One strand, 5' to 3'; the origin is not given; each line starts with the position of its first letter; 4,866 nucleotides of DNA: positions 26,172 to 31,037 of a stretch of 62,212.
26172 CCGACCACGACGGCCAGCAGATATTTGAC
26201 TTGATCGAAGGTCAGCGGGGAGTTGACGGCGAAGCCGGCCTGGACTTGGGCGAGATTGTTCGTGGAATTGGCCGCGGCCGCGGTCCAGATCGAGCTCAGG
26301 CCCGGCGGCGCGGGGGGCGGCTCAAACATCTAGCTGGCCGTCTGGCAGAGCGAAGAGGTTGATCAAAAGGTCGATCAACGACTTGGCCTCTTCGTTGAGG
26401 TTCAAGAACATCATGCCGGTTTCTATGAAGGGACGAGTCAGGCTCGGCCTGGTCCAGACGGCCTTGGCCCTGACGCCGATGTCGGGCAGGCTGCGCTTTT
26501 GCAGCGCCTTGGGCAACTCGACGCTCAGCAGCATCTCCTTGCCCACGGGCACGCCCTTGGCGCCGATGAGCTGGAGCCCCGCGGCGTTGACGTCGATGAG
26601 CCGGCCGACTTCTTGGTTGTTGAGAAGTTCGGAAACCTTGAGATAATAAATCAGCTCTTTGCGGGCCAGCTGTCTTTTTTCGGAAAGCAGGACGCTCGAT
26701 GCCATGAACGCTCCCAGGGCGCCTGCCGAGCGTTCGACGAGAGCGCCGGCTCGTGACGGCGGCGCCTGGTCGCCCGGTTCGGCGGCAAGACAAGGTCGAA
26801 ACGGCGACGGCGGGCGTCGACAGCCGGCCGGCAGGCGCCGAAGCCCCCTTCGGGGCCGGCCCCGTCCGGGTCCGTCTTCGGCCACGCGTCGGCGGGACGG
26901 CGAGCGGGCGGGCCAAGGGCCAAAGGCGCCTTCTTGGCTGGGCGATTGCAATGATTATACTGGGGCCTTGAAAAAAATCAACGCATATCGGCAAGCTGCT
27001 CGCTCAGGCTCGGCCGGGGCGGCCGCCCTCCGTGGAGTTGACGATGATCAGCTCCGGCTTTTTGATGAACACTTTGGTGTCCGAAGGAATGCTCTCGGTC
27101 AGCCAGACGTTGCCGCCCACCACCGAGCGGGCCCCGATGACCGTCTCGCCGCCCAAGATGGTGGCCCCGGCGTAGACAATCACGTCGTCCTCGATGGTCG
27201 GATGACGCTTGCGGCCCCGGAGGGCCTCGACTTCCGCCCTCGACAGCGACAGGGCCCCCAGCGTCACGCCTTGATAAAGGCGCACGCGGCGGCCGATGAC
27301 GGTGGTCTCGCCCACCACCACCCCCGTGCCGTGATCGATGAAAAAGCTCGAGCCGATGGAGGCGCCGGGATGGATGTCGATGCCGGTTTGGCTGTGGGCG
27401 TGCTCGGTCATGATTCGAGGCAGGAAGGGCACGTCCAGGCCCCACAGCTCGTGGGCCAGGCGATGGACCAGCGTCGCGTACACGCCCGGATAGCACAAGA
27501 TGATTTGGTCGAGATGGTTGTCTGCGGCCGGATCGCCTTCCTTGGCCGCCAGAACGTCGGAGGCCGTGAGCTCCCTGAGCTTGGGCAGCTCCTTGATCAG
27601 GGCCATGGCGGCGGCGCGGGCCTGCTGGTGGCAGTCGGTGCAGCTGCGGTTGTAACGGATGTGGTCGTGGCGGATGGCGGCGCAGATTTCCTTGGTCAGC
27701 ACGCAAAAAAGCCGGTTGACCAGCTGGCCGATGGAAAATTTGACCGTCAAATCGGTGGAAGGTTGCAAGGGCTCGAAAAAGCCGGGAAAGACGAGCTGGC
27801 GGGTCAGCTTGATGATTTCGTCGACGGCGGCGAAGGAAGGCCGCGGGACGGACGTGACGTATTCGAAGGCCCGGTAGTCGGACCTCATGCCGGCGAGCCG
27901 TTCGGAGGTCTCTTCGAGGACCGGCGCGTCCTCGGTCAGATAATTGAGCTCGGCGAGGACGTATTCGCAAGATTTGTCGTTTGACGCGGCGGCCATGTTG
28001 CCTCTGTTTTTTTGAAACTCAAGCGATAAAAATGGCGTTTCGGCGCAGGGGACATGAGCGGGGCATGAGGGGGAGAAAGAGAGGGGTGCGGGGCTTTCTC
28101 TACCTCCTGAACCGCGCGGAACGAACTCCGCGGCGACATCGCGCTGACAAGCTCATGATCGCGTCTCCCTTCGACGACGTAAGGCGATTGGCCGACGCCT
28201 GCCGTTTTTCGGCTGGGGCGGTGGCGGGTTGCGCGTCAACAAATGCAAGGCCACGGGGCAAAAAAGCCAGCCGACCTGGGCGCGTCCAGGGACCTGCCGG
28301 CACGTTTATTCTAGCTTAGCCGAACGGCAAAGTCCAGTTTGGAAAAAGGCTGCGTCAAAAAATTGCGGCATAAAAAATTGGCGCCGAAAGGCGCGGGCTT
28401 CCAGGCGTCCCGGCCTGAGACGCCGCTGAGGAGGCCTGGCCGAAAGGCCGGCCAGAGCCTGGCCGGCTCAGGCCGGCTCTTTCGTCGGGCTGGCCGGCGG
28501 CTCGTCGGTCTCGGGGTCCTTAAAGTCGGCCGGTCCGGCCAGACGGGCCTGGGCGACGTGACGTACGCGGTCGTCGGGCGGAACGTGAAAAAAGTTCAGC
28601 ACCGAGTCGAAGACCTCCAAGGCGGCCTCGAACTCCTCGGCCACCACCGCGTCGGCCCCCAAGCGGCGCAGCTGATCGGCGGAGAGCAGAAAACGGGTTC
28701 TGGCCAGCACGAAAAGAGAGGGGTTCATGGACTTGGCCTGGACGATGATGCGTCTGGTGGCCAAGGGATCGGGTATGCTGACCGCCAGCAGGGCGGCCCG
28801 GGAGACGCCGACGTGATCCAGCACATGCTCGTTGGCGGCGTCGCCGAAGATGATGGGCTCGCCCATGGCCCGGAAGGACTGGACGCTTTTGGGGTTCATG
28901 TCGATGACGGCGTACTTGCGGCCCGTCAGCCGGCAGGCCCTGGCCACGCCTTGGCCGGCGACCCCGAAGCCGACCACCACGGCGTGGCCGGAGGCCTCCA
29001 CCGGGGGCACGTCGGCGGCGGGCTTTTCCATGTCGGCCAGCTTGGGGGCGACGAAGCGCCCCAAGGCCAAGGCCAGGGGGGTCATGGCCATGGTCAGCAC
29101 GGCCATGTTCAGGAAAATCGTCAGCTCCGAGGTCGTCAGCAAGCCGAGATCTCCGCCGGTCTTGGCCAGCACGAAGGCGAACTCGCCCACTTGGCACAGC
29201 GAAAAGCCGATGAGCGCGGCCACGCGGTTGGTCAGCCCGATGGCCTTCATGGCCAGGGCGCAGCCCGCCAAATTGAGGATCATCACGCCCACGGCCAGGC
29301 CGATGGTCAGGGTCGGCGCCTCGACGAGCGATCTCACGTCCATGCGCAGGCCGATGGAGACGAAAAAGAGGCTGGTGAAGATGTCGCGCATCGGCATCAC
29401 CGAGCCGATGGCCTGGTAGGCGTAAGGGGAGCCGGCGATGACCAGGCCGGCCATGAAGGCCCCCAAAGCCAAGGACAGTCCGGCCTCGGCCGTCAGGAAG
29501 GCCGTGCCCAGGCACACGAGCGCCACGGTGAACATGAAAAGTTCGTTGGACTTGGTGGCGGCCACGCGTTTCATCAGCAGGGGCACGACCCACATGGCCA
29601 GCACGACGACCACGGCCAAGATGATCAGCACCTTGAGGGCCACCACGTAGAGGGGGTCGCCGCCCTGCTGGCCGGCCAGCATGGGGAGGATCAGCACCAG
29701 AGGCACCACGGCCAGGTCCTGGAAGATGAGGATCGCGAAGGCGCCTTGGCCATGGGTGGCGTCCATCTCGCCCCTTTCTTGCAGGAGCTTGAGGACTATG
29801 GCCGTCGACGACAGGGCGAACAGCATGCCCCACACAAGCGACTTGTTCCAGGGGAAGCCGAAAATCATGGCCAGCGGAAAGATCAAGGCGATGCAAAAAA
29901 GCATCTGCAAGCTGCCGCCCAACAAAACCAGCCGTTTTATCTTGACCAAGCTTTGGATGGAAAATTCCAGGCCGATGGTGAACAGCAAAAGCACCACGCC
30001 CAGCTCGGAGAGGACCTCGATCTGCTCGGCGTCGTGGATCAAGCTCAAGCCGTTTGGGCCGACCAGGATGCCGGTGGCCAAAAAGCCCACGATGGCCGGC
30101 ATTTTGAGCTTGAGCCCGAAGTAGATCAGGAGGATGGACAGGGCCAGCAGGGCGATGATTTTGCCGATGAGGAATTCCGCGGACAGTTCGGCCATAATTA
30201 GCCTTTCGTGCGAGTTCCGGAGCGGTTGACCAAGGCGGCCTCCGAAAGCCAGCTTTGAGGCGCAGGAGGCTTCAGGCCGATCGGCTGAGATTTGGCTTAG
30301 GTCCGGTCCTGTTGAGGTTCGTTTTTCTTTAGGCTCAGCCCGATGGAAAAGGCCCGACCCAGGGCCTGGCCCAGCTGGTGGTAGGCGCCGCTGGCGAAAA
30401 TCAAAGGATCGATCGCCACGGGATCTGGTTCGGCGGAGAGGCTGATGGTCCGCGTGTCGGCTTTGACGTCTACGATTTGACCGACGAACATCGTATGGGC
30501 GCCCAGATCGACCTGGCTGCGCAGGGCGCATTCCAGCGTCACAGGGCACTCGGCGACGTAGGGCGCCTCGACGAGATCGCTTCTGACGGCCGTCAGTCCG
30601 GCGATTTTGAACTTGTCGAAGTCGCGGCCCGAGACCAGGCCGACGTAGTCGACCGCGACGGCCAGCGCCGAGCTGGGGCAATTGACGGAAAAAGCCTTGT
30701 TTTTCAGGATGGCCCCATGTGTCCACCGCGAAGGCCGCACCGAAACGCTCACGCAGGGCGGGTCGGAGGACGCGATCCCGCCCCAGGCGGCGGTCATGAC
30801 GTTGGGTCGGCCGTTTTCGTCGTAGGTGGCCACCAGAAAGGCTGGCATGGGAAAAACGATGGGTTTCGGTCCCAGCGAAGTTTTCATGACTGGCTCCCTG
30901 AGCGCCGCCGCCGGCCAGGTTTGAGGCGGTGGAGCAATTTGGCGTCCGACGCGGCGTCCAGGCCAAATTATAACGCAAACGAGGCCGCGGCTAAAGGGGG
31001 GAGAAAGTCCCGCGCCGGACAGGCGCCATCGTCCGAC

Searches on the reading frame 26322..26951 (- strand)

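Call 85: search_protein_families(library=pfam, proteins=[window:26322-26951:-], max_evalue=0.001)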
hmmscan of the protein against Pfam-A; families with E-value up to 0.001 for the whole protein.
window:26322-26951:- (209 aa): 1 family
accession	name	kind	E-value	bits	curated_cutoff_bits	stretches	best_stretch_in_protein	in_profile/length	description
PF07238.19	PilZ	-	0.00014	22.6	22.5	1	111-196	20-99/102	PilZ domain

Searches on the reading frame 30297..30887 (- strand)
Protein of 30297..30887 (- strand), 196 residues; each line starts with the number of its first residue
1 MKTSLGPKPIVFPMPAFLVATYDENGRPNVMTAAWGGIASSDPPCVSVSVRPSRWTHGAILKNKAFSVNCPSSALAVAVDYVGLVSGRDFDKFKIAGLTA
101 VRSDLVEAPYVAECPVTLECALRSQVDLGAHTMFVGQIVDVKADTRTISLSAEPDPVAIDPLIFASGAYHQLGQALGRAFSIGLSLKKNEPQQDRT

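Call 8: search_protein_families(library=pfam, proteins=[window:30297-30887:-], max_evalue=0.001)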
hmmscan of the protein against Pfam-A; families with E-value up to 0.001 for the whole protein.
window:30297-30887:- (196 aa): 1 family
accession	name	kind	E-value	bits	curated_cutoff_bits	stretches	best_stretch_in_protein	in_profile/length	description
PF01613.24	Flavin_Reduct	-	2.1e-31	109.6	27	1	12-172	4-152/153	Flavin reductase like domain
